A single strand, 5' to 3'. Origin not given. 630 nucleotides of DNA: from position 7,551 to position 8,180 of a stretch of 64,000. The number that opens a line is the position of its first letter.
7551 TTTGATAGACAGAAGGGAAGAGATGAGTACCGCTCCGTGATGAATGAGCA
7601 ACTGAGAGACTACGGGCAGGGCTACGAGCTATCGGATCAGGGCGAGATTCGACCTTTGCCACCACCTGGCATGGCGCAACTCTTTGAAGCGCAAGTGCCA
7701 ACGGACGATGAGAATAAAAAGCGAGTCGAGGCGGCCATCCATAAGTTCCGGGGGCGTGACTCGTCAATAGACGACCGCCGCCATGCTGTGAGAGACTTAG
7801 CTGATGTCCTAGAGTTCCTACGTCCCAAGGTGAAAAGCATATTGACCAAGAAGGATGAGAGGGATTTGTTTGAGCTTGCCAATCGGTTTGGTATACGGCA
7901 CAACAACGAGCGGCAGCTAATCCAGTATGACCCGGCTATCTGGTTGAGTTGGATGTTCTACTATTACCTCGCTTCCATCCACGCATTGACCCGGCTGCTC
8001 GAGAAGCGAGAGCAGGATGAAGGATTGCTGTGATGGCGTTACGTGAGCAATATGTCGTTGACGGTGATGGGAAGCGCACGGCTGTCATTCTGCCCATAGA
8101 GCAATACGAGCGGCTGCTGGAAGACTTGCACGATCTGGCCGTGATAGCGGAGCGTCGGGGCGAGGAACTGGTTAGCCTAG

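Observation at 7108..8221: AbiJ-sized protein with a C-terminal Rx4H (HEPN-like) motif, translationally coupled to a downstream Phd/YefM-like antitoxin: non-canonical toxin-antitoxin or abortive-infection pair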

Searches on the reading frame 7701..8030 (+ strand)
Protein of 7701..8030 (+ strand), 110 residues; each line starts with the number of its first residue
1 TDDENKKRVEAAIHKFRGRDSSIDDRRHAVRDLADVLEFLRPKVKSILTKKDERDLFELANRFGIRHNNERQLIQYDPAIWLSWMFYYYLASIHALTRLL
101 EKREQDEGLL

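Call 47: search_protein_families(library=pfam, proteins=[window:7701-8030:+], max_evalue=10)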
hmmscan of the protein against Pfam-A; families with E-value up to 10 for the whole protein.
window:7701-8030:+ (110 aa): 3 families
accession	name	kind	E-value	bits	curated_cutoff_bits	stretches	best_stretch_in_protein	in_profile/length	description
PF21150.2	YebU_pre-PUA_dom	-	0.0077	16.5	27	1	48-82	4-38/77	Ribosomal RNA small subunit methyltransferase F, pre-PUA domain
PF07097.16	DUF1359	-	0.021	15.5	25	1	10-67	10-67/104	Protein of unknown function (DUF1359)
PF17111.11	PigL_N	-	0.16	11.8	27.2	1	9-46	24-60/209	Pigment biosynthesis cluster protein PigL N-terminal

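Call 53: search_solved_structures(query=A3, max_evalue=10)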
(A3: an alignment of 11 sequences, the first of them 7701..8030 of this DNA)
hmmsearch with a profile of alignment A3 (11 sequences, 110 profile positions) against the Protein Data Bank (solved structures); distinct sequences matched with E-value up to 10: 2.
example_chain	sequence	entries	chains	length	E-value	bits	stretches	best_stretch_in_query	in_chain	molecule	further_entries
8qae_A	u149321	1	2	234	0.41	14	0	13-49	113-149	sc-apCC-6-SLLA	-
8qkd_A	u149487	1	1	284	1.6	12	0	5-50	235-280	sc-CC-5-24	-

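Call 58: search_protein_representatives(alignment_id=A3)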
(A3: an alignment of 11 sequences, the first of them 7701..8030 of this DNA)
Query: 11 sequences, 110 profile positions. Proteins with E-value up to 0.001 (for the whole library): 958; up to 1e-10: 766; up to 1e-30: 132. The best 150 are listed.
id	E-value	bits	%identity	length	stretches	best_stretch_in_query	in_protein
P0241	4.4e-50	184.5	-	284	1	2-108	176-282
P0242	1.4e-47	176.5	-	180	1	3-107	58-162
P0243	2.9e-47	175.4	-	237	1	3-107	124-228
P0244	3.5e-47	175.2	-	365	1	2-104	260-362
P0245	9.3e-47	173.8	-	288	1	3-107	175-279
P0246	3.3e-46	172.0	-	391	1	3-108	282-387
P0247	3.7e-46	171.9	-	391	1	2-108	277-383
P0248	3.9e-46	171.8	-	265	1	2-108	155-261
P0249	1.9e-45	169.6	-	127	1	9-107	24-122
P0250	2.0e-45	169.5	-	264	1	2-106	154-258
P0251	1.7e-44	166.6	-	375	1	3-108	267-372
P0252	2.8e-44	165.9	-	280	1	4-102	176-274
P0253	4.6e-44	165.2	-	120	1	3-102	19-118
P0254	1.5e-43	163.5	-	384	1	3-100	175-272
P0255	2.2e-43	163.0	-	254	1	2-104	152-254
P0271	4.5e-40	152.3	-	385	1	4-106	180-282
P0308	8.5e-36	138.5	-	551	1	11-107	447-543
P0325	7.2e-34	132.3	-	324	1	4-104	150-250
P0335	1.6e-33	131.2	-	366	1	3-104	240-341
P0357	1.9e-31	124.6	-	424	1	3-107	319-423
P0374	1.3e-30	121.9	-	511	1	3-106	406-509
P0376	1.6e-30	121.6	-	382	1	8-106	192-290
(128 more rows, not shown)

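Call 59: search_protein_families(library=pfam, proteins=[P0308, P0374, P0357, P0246, P0254, P0271, P0376, P0325, P0244, P0335], max_evalue=0.01)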
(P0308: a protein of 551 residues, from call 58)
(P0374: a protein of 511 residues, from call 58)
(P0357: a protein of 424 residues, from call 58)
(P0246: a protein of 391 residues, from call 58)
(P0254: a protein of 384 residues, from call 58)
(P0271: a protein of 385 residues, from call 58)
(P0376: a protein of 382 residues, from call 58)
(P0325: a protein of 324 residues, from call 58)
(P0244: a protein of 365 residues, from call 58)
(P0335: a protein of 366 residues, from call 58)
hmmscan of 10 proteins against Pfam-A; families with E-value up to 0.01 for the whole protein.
P0308 (551 aa): 0 families

P0374 (511 aa): 1 family
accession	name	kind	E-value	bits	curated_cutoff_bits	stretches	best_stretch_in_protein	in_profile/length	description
PF18863.6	AbiJ_NTD4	-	7.4e-06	26.9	34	1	235-388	2-138/152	AbiJ N-terminal domain 4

P0357 (424 aa): 1 family
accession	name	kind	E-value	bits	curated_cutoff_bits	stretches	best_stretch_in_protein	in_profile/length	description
PF18863.6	AbiJ_NTD4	-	5.6e-07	30.6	34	1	152-303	2-138/152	AbiJ N-terminal domain 4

P0246 (391 aa): 0 families

P0254 (384 aa): 1 family
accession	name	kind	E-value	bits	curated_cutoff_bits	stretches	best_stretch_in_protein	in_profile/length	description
PF18863.6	AbiJ_NTD4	-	0.0074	17.2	34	0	90-168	89-147/152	AbiJ N-terminal domain 4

P0271 (385 aa): 1 family
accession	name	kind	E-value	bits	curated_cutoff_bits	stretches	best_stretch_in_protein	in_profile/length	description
PF01807.25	Zn_ribbon_DnaG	-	2.1e-25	88.8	24.9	1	294-378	7-91/98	CHC2 zinc finger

P0376 (382 aa): 1 family
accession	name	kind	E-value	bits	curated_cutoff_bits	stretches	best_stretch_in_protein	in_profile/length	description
PF18863.6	AbiJ_NTD4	-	0.0042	18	34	1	99-169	87-135/152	AbiJ N-terminal domain 4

P0325 (324 aa): 1 family
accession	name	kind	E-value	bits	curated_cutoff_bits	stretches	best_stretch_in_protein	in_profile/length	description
PF21196.3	PcrA_UvrD_tudor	-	1.2e-08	35.1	23.9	1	276-321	2-47/48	PcrA/UvrD tudor domain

P0244 (365 aa): 0 families

P0335 (366 aa): 0 families

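Call 67: predict_structure(alignment_id=A3)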
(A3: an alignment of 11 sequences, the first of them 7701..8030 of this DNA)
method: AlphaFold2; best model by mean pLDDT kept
length: 110 residues; sequences in the alignment: 11
mean_pLDDT: 83.6   pTM: 0.74
mean pLDDT of the five models: 83.6, 82.8, 80.1, 73.4, 64.3
residues with pLDDT >= 90: 43; 70-90: 48; 50-70: 19; < 50: 0
segments of 3 or more residues with pLDDT < 50: none
pLDDT, mean of each block of 10 residues (from residue 1): 90 94 95 93 84 73 61 67 90 89 82
secondary structure, 60 per line:
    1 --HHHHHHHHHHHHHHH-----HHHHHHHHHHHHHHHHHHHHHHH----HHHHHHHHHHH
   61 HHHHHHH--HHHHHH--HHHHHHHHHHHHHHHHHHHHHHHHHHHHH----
elements in order: H3-17 H23-45 H50-67 H70-75 H78-106

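Call 72: fold_search(model_id=the predicted structure, library=pdb)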
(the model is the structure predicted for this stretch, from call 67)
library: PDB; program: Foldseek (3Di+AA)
matches with E <= 10: 184; with E <= 0.001: 0
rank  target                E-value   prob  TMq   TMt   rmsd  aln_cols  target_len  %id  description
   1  9aye                  3.2e-01  0.28  0.26  0.29  15.7       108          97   22  FIS1 T34D Covalent inhibitor complex (released 2025-05-21)
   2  9avb_B                4.8e-01  0.23  0.26  0.23  16.0       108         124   23  Fis1 Wild type (released 2025-05-21)
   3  9avd                  7.3e-01  0.23  0.29  0.31  15.6       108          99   21  Mitochondrial fission 1 protein Fis1 structure T34D mutation (released 2025-05-21)
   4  9ayd_A                9.8e-01  0.16  0.27  0.23  15.6       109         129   23  Mitochondrial fission 1 (Fis1) protein structure Y38E mutation 1.53A (released 2025-05-21)
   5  8u1z_A                1.0e+00  0.15  0.26  0.23  16.0       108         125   22  Crystal structure of the Fis1 cytosolic domain bound to a peptide inhibitor (released 2024-09-04)
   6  9avc_A                1.1e+00  0.15  0.26  0.29  13.8       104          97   21  Fis1 Structure Y38E mutation (released 2025-05-21)
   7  5n7k_B                1.2e+00  0.16  0.28  0.27  16.3       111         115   10  Crystal structure of the coiled-coil domain of human tricellulin (released 2017-07-12)
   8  7yka_B                1.3e+00  0.13  0.26  0.24  15.3       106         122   22  Crystal structure of Fis1 (Mitochondrial fission 1 protein) (released 2023-08-02)
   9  1ez3_A                1.3e+00  0.13  0.29  0.27  16.3       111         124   14  CRYSTAL STRUCTURE OF THE NEURONAL T-SNARE SYNTAXIN-1A (released 2000-06-07)
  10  5n7k_D                1.6e+00  0.14  0.28  0.27  16.3       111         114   10  Crystal structure of the coiled-coil domain of human tricellulin (released 2017-07-12)
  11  5sxc_B                1.8e+00  0.12  0.30  0.17  18.4       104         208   14  Crystal Structure of PI3Kalpha in complex with fragment 8 (released 2017-02-15)
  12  1nzn                  1.9e+00  0.11  0.26  0.24  13.6       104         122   22  Cytosolic domain of the human mitchondrial fission protein Fis1 adopts a TPR fold (released 2004-03-02)
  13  3lg7_C                2.0e+00  0.15  0.31  0.28  15.3       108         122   14  Crystal structure of HIV epitope-scaffold 4E10_S0_1EZ3A_002_C (released 2010-09-22)
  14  1ez3_B                2.1e+00  0.10  0.27  0.24  16.1       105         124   14  CRYSTAL STRUCTURE OF THE NEURONAL T-SNARE SYNTAXIN-1A (released 2000-06-07)
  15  3uul_A                2.1e+00  0.09  0.28  0.27  17.0       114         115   10  Crystal Structure of first N-terminal utrophin spectrin repeat (released 2012-09-19)
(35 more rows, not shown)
